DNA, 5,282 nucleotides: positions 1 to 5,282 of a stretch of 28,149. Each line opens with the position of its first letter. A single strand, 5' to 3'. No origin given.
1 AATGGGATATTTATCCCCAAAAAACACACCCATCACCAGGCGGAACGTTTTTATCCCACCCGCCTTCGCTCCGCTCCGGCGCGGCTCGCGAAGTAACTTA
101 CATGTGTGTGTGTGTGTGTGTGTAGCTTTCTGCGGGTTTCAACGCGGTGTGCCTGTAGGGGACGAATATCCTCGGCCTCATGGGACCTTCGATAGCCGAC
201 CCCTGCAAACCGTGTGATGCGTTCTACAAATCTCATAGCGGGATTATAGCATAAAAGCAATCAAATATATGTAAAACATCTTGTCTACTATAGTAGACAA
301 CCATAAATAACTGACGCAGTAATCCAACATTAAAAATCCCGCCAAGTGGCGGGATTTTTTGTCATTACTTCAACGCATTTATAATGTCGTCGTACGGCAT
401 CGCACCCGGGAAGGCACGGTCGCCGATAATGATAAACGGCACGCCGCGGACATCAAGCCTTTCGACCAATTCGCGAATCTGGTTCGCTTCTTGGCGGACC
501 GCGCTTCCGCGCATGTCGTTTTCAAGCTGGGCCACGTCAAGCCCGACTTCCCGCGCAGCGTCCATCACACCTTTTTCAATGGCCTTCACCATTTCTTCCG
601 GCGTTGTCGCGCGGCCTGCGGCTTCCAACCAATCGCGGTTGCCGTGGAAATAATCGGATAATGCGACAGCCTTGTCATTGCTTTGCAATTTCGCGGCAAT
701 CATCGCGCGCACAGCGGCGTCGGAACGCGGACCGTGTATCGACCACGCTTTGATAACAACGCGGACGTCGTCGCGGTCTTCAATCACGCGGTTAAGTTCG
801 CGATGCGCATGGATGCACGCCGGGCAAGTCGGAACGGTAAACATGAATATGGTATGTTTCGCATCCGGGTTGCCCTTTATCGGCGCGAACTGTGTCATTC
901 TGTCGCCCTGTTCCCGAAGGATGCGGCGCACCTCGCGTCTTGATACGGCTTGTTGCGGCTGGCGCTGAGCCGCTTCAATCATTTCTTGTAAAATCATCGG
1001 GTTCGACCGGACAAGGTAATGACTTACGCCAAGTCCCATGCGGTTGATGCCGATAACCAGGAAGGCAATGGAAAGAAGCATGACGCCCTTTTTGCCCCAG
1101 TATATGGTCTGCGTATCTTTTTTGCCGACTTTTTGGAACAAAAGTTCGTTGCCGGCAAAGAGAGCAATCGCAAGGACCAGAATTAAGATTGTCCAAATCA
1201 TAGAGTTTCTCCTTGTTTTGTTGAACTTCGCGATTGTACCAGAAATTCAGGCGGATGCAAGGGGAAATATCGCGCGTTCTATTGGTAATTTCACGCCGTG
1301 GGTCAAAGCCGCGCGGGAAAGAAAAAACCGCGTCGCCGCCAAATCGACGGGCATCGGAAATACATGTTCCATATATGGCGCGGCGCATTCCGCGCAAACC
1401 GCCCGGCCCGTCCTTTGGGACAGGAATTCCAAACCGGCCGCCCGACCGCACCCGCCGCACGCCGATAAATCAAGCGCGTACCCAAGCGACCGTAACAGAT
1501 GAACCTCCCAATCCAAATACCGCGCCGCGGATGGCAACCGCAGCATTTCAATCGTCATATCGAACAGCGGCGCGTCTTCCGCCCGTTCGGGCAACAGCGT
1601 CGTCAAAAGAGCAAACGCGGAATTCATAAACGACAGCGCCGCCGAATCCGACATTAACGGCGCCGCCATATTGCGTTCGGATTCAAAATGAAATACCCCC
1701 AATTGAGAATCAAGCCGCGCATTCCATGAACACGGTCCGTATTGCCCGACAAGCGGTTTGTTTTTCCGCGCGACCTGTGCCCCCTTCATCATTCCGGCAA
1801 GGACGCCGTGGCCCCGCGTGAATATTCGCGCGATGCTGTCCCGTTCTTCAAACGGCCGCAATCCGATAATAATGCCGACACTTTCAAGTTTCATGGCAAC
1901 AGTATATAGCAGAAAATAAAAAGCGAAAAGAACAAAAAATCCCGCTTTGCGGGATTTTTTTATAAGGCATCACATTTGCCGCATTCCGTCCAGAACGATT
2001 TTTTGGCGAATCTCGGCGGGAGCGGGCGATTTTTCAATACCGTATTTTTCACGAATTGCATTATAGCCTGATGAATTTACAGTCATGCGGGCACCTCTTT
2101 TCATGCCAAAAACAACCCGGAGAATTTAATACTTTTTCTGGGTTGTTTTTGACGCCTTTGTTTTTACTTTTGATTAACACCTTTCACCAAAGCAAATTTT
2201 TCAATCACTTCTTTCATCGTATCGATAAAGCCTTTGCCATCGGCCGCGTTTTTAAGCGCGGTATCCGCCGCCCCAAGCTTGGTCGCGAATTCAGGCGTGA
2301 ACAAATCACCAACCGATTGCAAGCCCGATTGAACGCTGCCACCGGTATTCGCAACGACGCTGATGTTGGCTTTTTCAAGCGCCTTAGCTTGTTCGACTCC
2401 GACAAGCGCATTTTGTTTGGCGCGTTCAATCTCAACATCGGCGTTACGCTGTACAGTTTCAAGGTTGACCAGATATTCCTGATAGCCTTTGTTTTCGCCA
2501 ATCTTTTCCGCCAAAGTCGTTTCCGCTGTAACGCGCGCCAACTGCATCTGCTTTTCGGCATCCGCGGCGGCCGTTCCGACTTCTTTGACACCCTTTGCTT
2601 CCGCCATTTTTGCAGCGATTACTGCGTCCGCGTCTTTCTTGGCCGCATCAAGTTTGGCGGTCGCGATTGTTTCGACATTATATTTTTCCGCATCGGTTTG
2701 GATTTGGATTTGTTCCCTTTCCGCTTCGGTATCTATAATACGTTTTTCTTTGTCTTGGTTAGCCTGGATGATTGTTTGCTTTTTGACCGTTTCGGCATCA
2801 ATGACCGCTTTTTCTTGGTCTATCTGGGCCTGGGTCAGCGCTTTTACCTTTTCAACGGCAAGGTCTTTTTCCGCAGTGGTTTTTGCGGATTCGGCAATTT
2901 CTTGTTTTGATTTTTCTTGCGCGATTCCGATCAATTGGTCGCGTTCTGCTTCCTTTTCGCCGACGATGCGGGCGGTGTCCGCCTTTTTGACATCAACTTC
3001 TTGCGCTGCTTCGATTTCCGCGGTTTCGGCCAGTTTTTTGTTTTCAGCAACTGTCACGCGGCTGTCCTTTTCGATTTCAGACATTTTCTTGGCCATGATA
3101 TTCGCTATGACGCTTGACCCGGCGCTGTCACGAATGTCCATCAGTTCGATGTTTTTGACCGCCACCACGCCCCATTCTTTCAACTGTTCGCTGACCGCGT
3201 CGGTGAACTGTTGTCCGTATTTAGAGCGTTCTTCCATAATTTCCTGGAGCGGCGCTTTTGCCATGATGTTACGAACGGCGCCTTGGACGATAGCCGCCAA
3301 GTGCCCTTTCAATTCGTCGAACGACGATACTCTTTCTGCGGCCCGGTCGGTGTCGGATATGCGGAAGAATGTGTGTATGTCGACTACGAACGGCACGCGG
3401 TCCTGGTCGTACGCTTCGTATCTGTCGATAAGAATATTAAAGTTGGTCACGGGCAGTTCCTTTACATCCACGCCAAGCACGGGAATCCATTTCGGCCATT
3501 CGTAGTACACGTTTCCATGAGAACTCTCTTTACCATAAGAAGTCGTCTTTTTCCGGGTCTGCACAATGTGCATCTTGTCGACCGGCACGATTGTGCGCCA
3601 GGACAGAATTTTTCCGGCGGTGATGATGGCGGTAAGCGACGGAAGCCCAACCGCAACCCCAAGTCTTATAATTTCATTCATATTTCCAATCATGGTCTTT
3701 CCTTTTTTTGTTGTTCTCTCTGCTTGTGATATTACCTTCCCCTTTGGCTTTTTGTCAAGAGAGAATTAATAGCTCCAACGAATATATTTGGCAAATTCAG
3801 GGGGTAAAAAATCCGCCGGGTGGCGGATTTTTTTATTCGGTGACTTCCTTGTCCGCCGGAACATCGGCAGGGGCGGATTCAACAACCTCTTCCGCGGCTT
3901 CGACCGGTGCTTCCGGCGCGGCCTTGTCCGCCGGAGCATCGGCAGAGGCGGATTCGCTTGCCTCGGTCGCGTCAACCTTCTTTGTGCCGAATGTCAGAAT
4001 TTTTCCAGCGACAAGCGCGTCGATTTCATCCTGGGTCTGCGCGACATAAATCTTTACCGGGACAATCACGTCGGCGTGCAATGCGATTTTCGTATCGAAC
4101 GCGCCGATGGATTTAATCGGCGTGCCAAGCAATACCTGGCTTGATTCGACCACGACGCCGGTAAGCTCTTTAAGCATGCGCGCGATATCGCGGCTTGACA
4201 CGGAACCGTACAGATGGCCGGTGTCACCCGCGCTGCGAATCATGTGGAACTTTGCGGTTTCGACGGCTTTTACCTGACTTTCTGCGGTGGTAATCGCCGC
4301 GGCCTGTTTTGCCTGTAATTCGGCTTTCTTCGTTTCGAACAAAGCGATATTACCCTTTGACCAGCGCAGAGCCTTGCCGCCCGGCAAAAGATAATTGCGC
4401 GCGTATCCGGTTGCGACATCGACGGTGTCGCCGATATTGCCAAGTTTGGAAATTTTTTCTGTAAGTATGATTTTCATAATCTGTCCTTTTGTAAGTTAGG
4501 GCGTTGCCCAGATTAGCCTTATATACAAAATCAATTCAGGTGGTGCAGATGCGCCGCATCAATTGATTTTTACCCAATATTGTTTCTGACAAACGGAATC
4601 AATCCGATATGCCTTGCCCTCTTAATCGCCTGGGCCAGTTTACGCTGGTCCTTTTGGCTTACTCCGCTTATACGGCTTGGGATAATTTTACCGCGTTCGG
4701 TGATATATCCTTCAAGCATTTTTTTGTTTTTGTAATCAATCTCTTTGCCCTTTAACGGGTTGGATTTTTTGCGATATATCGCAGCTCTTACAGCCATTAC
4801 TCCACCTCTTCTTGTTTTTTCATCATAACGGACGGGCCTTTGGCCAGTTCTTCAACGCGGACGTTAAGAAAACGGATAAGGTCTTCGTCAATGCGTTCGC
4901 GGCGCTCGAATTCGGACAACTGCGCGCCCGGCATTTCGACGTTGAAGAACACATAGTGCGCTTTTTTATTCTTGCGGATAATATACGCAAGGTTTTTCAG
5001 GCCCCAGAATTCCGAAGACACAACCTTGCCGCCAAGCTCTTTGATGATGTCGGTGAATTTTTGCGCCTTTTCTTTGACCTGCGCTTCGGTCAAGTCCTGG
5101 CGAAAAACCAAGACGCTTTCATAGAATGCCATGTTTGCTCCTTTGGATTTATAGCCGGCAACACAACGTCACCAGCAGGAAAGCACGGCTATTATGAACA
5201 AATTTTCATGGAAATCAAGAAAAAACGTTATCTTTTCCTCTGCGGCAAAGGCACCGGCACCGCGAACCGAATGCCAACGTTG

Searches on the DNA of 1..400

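Call 86: search_rna_families(source=window, start=1, end=400, threshold=evalue, max_evalue=1)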
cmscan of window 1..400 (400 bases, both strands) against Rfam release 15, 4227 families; matches with E-value up to 1: 11.
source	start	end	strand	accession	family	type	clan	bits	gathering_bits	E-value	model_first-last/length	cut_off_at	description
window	261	360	+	RF00512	Leu_leader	Cis-reg; leader;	-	27.6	50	0.00093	1-148/148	no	Leucine operon leader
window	306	365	+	RF02064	STnc370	Gene; sRNA;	-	26.1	54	0.22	1-71/71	no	Enterobacterial sRNA STnc370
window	279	363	+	RF00506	Thr_leader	Cis-reg; leader;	-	23.5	55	0.028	1-118/118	no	Threonine operon leader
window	333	358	-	RF01772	rnk_pseudo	Cis-reg; leader;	-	21.3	55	0.23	73-100/108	no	Pseudomonas rnk leader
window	287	358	+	RF01393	isrJ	Gene; sRNA;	-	21.1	37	0.12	1-75/75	no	isrJ Hfq binding RNA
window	333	358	+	RF01772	rnk_pseudo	Cis-reg; leader;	-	19.6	55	0.54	73-100/108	no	Pseudomonas rnk leader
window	281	366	+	RF00378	Qrr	Gene; sRNA;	-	19.5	50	0.35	1-108/108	no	Qrr RNA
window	329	400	-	RF00513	Trp_leader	Cis-reg; leader;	-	18.9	41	0.24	17-100/100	5'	Tryptophan operon leader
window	276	362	+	RF00513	Trp_leader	Cis-reg; leader;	-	17.4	41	0.58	1-100/100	no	Tryptophan operon leader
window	300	357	+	RF00624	P9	Gene;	-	16.3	43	0.46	1-74/74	no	Pseudomonas sRNA P9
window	331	400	-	RF00512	Leu_leader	Cis-reg; leader;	-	16.3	50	0.76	75-148/148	5'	Leucine operon leader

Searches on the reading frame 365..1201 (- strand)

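Call 9: search_protein_families(library=pfam, proteins=[window:365-1201:-], max_evalue=0.01)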
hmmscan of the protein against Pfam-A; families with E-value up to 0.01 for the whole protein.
window:365-1201:- (278 aa): 5 families
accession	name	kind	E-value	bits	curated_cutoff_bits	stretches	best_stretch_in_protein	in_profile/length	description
PF13462.12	Thioredoxin_4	-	6.5e-15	56.1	23.2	1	108-277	7-163/165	Thioredoxin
PF01323.26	DSBA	-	7.4e-14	52.4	25.6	1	212-277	125-190/191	DSBA-like thioredoxin domain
PF13098.12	Thioredoxin_2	-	2.4e-07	31.5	27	1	113-276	4-103/104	Thioredoxin-like domain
PF13743.12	Thioredoxin_5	-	0.0012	19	27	0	209-261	113-165/186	Thioredoxin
PF00462.30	Glutaredoxin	-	0.0016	19.1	22.9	0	118-137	1-20/60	Glutaredoxin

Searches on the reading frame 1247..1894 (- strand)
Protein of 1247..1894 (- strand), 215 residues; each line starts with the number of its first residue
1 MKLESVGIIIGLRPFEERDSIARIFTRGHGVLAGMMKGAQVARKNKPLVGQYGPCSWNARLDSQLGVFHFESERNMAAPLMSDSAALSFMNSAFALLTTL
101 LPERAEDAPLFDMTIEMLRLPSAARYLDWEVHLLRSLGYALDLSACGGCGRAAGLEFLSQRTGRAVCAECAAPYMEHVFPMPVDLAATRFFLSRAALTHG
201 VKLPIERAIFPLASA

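Call 17: search_protein_families(library=pfam, proteins=[window:1247-1894:-], max_evalue=0.001)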
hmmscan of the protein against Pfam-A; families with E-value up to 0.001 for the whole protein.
window:1247-1894:- (215 aa): 2 families
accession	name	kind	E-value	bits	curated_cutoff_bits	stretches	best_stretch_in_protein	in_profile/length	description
PF02565.21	RecO_C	-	3.8e-13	49.9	22.1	1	82-173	2-98/157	Recombination protein O C terminal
PF11967.14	RecO_N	-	1e-07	32.3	27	1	1-54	1-58/80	Recombination protein O N terminal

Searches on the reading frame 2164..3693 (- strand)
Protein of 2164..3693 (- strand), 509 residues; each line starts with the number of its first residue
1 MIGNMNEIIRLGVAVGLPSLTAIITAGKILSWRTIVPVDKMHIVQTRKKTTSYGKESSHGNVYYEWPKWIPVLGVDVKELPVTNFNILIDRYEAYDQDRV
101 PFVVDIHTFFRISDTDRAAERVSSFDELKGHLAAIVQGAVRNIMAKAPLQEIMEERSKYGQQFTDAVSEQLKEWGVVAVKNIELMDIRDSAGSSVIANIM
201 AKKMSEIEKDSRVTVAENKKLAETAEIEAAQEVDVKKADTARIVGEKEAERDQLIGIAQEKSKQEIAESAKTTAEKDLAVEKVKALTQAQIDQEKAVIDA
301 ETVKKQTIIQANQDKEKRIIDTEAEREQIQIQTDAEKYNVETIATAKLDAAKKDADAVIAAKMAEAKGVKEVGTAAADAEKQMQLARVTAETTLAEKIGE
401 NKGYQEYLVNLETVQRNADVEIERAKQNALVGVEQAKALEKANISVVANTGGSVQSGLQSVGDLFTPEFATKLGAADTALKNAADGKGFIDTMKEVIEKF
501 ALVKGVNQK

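Call 17: search_protein_families(library=pfam, proteins=[window:2164-3693:-], max_evalue=0.001)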
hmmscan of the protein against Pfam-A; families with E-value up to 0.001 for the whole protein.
window:2164-3693:- (509 aa): 1 family
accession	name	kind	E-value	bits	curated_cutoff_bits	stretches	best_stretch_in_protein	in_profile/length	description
PF01145.31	Band_7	-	1.4e-17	64.7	23.6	1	54-219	15-175/176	SPFH domain / Band 7 family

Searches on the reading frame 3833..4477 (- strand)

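Call 92: search_protein_families(library=pfam, proteins=[window:3833-4477:-], max_evalue=0.001)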
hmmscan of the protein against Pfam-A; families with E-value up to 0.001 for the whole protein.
window:3833-4477:- (214 aa): 2 families
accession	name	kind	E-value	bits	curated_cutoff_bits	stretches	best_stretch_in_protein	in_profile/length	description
PF01281.25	Ribosomal_L9_N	-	8.6e-19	67.3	20.7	1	1-46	1-46/47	Ribosomal protein L9, N-terminal domain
PF03948.19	Ribosomal_L9_C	-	1.7e-18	67.3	23.2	1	65-146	3-85/86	Ribosomal protein L9, C-terminal domain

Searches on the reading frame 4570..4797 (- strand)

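Call 92: search_protein_families(library=pfam, proteins=[window:4570-4797:-], max_evalue=0.001)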
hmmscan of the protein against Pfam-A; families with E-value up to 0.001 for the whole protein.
window:4570-4797:- (75 aa): 1 family
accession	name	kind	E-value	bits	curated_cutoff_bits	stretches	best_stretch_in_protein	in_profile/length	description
PF01084.26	Ribosomal_S18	-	1.4e-23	83.2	21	1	17-67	2-52/52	Ribosomal protein S18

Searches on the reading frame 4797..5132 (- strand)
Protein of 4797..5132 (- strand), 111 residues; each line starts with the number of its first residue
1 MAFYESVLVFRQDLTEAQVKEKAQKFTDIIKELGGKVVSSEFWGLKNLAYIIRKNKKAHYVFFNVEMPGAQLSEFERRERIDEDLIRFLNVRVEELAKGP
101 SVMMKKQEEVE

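Call 92: search_protein_families(library=pfam, proteins=[window:4797-5132:-], max_evalue=0.001)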
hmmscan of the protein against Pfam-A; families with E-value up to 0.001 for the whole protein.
window:4797-5132:- (111 aa): 1 family
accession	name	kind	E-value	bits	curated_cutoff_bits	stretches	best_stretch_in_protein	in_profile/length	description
PF01250.22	Ribosomal_S6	-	6.2e-27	94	27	1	4-92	2-90/90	Ribosomal protein S6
